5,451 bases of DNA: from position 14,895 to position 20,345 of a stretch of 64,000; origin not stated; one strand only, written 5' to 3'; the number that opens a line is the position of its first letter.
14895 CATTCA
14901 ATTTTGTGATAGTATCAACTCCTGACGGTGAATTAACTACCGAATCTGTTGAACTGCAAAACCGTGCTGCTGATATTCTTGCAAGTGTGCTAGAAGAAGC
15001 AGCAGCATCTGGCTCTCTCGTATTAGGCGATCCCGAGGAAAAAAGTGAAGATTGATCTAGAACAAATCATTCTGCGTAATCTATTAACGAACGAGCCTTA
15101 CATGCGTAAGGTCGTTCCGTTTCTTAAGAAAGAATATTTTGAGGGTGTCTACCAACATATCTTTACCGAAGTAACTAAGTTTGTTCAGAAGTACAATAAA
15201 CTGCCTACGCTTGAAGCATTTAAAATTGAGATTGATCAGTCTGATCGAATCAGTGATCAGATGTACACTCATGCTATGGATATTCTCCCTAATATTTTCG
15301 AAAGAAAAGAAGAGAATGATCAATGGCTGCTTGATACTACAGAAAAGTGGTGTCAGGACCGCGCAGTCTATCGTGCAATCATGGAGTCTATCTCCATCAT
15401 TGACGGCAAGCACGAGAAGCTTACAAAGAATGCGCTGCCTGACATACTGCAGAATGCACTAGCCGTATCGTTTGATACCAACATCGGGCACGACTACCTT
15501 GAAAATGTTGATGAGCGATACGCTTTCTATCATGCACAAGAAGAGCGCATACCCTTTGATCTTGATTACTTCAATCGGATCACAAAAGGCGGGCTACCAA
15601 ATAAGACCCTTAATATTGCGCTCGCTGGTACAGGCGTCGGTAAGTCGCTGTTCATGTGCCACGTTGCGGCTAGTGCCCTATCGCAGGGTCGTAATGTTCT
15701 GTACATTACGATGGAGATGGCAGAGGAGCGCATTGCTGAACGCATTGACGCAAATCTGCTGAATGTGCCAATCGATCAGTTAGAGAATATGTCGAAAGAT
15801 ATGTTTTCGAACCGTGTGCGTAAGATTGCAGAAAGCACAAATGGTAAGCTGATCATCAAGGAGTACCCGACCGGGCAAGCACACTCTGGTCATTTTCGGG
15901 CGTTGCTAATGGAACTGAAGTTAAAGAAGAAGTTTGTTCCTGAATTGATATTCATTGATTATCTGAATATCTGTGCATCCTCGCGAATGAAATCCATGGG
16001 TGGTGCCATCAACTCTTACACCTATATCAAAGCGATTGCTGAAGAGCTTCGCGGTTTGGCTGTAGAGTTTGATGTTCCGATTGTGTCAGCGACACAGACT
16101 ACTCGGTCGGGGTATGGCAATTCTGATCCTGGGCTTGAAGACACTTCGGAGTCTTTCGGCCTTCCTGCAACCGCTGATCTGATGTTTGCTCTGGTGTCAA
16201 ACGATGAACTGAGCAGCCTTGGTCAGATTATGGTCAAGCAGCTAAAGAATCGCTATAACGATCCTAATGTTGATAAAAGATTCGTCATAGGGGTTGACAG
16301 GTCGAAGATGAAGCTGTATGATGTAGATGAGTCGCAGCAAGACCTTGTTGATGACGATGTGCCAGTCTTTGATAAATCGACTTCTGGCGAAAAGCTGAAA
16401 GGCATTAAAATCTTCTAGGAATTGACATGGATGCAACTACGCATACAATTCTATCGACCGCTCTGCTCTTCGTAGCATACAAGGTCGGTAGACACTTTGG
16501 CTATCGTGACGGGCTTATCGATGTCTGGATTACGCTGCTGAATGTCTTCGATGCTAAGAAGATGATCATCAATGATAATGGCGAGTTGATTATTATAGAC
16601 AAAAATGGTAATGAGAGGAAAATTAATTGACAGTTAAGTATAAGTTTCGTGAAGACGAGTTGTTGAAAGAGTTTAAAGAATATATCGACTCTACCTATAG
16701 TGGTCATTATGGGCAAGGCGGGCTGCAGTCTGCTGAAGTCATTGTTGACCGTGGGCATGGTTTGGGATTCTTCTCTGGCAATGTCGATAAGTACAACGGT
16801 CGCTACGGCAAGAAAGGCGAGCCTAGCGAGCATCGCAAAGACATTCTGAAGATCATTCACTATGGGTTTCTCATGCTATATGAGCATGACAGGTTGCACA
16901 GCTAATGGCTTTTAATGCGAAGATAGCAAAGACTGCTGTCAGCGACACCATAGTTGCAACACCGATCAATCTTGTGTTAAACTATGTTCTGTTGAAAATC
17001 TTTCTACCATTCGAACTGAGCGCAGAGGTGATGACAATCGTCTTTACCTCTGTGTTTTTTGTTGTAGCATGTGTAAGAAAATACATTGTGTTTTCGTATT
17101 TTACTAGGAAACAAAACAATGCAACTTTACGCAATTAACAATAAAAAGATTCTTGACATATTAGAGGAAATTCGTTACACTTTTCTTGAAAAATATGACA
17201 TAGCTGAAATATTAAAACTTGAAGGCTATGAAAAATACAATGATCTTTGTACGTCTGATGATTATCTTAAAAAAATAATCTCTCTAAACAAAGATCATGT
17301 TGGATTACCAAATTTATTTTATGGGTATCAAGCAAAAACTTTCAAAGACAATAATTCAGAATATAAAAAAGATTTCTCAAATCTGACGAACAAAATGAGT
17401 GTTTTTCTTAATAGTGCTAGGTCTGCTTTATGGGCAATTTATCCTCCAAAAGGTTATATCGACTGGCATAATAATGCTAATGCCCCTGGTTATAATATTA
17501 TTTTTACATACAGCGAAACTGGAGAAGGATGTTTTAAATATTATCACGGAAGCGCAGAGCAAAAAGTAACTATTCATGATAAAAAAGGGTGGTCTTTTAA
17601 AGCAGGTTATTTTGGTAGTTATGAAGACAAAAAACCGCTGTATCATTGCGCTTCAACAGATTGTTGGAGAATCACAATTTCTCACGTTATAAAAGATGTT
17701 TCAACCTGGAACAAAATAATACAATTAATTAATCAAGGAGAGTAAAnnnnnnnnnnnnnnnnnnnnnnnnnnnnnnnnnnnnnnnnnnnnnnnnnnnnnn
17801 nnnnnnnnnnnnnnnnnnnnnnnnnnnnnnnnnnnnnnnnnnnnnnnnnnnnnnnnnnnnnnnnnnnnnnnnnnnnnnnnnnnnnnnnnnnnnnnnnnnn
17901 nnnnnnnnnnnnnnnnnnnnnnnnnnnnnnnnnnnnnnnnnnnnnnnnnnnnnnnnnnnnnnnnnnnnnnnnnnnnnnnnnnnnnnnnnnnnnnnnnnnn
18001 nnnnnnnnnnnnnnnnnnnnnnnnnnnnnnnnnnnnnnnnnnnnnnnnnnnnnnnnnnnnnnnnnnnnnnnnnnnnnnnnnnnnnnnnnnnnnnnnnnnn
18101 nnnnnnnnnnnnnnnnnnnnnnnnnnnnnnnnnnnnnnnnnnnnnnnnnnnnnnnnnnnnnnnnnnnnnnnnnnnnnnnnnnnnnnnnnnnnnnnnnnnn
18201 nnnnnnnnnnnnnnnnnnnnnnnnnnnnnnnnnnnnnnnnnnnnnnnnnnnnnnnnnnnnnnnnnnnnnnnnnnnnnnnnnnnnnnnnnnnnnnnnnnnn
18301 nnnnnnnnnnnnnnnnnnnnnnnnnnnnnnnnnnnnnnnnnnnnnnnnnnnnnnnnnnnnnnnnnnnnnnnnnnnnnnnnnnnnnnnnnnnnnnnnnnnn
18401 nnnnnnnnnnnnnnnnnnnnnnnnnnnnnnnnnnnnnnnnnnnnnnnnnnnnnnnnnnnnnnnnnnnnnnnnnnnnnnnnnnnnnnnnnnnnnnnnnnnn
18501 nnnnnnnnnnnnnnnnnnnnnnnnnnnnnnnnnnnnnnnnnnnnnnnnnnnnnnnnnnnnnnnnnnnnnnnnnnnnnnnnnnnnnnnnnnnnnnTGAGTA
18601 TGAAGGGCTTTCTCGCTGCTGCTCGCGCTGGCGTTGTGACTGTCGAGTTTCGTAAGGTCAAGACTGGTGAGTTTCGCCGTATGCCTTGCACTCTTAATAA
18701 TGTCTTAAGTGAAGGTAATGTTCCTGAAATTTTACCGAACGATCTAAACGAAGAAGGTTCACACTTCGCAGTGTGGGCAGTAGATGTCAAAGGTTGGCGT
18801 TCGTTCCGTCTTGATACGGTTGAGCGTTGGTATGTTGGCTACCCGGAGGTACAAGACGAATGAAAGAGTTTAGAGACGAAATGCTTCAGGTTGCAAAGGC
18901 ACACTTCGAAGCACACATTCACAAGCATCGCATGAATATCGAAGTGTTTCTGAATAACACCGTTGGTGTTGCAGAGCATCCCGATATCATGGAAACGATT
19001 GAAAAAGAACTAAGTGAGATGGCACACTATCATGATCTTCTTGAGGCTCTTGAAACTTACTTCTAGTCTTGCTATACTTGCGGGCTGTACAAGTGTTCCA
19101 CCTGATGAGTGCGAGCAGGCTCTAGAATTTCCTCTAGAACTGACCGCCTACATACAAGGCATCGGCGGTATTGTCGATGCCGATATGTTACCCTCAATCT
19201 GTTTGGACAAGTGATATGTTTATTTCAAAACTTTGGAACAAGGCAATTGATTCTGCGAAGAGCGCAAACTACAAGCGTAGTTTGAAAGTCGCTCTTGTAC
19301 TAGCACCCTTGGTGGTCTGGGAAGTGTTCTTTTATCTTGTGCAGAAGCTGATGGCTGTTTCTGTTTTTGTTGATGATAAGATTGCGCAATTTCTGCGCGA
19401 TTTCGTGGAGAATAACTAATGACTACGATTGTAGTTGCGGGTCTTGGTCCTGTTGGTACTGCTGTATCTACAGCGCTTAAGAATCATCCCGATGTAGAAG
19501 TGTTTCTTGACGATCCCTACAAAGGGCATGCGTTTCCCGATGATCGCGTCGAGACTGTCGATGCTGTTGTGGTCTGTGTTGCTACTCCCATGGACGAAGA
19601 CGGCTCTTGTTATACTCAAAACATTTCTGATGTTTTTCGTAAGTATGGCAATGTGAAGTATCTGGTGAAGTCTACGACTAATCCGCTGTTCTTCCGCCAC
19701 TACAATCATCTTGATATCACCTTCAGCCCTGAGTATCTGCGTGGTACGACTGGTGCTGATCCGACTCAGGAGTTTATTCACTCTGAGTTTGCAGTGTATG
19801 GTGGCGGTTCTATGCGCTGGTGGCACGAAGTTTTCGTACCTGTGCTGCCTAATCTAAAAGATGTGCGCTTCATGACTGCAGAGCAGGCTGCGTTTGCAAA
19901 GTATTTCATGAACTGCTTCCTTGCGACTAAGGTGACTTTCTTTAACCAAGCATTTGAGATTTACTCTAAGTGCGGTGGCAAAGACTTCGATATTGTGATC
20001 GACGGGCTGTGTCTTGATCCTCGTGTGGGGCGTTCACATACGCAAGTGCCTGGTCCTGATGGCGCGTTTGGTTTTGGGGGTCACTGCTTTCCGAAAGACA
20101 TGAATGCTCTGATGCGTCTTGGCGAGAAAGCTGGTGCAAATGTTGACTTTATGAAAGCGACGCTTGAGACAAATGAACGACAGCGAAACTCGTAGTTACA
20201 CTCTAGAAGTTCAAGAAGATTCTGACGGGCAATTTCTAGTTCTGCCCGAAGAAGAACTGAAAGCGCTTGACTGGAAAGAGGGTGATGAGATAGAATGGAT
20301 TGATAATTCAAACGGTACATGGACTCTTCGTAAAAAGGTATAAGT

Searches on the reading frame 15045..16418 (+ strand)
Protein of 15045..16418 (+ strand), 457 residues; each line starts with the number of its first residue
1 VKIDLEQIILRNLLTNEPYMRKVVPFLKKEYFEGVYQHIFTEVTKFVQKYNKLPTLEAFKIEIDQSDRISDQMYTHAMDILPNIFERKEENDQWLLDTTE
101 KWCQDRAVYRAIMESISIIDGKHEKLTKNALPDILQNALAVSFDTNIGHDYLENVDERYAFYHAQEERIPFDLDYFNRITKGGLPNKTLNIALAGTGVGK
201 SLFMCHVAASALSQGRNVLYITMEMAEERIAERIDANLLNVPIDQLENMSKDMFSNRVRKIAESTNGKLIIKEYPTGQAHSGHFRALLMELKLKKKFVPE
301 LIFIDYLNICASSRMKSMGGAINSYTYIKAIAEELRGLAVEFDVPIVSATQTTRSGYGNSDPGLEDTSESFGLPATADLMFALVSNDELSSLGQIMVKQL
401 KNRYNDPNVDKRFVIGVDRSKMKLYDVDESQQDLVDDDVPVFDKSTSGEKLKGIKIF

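Call 11: search_protein_families(library=phrogs, proteins=[window:15045-16418:+])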
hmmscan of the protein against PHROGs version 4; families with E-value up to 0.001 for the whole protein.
window:15045-16418:+ (457 aa): 4 families
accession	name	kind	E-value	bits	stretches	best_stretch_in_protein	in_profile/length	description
phrog_19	-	DNA, RNA and nucleotide metabolism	4.9e-128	429.7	1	1-439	159-592/621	DnaB-like replicative helicase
phrog_239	-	DNA, RNA and nucleotide metabolism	8e-23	82.3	1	156-438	327-610/801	DNA primase/helicase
phrog_243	-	DNA, RNA and nucleotide metabolism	1.6e-14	54.5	1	185-431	33-272/273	DnaB-like replicative helicase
phrog_97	-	other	0.00029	21.2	1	165-226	46-114/506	UvsX-like recombinase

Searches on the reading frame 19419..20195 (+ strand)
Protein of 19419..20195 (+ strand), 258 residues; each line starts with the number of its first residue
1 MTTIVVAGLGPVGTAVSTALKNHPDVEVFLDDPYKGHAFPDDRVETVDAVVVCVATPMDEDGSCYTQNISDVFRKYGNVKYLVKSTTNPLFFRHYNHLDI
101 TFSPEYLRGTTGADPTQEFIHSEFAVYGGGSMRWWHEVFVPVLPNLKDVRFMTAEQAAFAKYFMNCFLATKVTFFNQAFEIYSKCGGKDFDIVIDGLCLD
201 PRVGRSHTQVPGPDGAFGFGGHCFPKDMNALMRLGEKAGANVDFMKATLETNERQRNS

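Call 12: search_protein_families(library=pfam, proteins=[window:19419-20195:+], max_evalue=0.01)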
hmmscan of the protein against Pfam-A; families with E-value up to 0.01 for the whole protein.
window:19419-20195:+ (258 aa): 1 family
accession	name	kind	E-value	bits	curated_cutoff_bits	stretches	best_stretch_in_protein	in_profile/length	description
PF00984.24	UDPG_MGDP_dh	-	2.5e-20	72.8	25.4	1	156-253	2-93/94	UDP-glucose/GDP-mannose dehydrogenase family, central domain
